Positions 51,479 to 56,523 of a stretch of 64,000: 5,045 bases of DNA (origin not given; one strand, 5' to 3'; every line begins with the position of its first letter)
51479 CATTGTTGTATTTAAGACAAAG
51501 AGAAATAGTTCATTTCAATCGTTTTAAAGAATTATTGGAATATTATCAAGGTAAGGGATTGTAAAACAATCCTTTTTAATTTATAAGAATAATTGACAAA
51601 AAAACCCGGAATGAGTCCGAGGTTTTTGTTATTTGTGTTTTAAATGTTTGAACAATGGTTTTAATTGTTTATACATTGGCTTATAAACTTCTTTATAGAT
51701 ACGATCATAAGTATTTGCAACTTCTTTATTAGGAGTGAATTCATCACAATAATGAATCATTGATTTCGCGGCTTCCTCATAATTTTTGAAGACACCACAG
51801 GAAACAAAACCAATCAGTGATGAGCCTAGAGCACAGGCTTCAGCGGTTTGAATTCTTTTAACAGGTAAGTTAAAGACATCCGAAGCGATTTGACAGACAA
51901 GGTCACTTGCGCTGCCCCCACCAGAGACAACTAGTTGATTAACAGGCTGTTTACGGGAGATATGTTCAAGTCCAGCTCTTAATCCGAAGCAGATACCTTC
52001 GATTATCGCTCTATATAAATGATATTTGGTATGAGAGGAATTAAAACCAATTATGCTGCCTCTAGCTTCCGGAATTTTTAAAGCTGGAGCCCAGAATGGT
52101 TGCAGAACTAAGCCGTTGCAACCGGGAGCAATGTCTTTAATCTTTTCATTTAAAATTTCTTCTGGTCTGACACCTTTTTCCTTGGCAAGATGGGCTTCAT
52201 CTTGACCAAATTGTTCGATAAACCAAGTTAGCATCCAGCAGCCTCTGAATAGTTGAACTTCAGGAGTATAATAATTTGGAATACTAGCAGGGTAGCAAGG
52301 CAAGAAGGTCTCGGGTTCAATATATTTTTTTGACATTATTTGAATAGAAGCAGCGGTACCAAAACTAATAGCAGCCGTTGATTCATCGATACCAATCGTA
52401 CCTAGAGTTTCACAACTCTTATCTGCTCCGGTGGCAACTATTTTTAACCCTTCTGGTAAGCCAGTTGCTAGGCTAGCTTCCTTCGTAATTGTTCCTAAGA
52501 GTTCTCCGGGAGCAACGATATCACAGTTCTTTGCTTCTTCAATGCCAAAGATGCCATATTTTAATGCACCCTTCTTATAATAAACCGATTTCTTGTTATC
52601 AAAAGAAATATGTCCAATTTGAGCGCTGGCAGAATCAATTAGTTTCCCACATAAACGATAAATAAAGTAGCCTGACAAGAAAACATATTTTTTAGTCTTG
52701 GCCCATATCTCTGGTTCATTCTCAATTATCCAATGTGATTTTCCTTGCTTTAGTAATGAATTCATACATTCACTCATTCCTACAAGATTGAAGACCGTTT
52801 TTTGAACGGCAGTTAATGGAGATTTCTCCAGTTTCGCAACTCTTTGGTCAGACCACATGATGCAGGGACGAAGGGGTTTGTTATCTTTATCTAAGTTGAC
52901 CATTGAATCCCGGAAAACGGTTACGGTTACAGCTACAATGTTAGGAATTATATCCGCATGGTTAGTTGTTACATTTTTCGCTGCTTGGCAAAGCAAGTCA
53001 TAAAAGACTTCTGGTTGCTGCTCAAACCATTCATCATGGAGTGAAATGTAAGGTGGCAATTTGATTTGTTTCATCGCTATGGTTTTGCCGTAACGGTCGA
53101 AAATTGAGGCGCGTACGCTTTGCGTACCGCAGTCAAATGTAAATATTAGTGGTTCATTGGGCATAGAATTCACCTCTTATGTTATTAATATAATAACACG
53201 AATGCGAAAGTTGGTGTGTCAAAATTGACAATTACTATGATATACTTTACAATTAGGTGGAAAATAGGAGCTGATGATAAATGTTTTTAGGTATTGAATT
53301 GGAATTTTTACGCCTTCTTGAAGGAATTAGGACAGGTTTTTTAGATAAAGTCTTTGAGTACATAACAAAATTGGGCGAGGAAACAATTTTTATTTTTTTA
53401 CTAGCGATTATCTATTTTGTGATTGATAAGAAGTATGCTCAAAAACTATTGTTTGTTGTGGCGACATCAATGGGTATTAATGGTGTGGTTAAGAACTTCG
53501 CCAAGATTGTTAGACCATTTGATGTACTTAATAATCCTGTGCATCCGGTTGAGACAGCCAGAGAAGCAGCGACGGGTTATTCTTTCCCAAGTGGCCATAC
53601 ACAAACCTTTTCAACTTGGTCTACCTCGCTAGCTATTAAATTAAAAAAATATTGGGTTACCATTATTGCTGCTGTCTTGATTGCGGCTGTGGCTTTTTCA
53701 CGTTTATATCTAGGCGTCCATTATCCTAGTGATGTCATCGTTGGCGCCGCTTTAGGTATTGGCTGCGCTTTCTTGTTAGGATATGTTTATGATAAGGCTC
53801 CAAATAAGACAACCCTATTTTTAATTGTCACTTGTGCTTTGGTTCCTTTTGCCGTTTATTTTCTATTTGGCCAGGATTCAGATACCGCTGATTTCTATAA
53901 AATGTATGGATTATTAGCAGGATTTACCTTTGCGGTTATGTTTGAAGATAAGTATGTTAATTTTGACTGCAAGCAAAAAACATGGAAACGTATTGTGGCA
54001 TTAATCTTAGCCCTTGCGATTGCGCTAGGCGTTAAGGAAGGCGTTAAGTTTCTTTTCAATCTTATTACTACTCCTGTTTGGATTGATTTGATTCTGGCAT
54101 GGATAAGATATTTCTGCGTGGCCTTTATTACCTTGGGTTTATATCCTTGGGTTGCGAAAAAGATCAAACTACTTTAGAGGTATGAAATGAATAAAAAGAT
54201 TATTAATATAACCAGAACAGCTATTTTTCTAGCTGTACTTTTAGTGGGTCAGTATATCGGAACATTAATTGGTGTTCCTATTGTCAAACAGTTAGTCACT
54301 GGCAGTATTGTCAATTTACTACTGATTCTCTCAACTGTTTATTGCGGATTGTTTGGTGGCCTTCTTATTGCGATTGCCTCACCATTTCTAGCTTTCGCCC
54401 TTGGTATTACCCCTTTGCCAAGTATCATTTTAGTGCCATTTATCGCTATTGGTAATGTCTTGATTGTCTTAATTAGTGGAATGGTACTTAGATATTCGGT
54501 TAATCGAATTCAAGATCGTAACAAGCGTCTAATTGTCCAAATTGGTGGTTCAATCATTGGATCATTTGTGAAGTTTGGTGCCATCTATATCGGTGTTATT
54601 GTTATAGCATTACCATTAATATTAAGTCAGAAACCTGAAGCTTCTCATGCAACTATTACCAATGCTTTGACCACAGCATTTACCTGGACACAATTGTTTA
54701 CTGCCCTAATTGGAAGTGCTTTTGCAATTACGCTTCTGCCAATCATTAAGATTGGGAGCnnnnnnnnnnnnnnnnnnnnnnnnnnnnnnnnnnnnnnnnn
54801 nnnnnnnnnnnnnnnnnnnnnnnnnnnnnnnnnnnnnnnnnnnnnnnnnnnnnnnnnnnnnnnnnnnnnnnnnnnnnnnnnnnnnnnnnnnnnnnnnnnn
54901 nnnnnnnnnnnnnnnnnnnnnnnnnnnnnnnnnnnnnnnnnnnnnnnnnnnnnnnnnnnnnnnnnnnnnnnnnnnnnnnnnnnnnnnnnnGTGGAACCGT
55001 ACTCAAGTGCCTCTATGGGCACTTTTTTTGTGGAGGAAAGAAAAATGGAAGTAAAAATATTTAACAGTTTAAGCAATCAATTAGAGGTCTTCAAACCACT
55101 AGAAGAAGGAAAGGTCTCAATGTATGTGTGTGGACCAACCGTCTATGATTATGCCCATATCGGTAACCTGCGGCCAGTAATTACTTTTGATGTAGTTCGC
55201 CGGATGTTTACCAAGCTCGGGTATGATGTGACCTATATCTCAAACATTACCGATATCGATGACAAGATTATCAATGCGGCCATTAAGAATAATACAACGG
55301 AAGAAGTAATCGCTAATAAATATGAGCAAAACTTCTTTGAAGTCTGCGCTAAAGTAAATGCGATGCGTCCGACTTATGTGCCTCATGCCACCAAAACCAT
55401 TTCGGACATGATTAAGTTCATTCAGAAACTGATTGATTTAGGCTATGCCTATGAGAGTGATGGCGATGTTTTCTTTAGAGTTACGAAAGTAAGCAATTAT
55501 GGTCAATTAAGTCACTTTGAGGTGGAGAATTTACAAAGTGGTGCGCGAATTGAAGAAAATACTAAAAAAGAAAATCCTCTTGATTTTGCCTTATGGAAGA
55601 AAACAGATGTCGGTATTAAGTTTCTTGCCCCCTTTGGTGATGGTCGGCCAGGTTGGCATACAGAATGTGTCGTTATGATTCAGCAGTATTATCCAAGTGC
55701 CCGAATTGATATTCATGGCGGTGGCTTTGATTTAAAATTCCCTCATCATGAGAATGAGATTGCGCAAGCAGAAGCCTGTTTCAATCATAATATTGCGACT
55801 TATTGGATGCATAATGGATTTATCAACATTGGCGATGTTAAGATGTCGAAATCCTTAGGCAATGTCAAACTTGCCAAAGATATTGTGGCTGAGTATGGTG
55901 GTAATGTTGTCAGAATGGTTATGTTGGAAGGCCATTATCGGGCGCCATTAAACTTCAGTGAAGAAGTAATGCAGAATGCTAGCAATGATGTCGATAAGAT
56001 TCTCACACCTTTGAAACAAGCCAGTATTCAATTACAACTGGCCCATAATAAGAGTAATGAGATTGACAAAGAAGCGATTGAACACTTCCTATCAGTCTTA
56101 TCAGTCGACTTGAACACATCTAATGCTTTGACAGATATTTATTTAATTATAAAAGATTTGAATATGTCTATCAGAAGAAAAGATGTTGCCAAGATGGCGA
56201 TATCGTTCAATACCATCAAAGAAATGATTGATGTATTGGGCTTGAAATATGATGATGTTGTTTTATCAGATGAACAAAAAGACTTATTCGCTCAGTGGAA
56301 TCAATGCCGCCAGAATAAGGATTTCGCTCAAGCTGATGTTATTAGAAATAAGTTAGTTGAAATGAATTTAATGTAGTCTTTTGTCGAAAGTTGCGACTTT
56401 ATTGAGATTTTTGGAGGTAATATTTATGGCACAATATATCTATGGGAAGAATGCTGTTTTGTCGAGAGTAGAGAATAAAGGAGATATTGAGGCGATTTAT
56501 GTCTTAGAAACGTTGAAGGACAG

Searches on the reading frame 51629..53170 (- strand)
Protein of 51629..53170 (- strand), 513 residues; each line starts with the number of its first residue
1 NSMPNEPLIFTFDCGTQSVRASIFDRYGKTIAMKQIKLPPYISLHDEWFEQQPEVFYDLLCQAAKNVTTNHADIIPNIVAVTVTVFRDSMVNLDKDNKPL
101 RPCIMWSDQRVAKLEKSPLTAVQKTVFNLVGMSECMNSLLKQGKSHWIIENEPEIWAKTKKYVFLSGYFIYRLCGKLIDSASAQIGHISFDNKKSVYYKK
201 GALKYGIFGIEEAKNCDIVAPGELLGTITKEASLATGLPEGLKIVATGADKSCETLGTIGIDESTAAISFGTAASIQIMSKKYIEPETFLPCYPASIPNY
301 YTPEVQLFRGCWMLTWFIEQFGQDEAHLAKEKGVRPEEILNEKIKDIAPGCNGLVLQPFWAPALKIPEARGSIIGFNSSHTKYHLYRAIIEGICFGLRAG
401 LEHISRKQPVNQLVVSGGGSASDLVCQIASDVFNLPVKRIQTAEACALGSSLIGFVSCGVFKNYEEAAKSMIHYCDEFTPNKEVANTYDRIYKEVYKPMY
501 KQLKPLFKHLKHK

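Call 87: search_protein_families(library=pfam, proteins=[window:51629-53170:-], max_evalue=0.00001)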
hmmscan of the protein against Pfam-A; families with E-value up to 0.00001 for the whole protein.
window:51629-53170:- (513 aa): 2 families
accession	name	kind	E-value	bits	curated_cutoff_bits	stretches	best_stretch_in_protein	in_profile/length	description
PF00370.27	FGGY_N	-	2.3e-34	119.5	28.8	1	9-257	2-245/245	FGGY family of carbohydrate kinases, N-terminal domain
PF02782.22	FGGY_C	-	3.3e-30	105.8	27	1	266-457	1-197/198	FGGY family of carbohydrate kinases, C-terminal domain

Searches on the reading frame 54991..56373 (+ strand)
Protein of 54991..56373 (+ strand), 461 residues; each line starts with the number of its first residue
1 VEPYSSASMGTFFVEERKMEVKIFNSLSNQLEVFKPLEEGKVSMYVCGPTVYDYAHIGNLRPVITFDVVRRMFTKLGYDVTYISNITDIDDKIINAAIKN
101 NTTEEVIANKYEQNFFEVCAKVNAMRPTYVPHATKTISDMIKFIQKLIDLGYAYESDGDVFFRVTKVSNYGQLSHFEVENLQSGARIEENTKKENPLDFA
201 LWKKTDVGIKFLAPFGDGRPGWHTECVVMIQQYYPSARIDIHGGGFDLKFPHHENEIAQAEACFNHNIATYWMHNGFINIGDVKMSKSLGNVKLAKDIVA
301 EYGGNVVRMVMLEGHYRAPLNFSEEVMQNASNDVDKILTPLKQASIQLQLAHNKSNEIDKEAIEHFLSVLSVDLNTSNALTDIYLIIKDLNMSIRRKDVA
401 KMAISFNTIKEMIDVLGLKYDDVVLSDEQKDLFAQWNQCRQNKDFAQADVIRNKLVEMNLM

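Call 87: search_protein_families(library=pfam, proteins=[window:54991-56373:+], max_evalue=0.00001)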
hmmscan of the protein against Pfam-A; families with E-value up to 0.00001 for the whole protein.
window:54991-56373:+ (461 aa): 4 families
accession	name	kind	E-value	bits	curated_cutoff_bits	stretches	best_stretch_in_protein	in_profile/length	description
PF01406.26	tRNA-synt_1e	-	3.8e-116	388.1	27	1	34-331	2-300/301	tRNA synthetases class I (C) catalytic domain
PF09334.17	tRNA-synt_1g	-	3.5e-10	39.7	20.1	1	53-168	12-128/391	tRNA synthetases class I (M)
PF00133.28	tRNA-synt_1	-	4.8e-06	26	22.7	0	241-322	331-413/414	tRNA synthetases class I (I, L, M and V)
PF01921.24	tRNA-synt_1f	-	5.1e-06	26.1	27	0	48-91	29-72/360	tRNA synthetases class I (K)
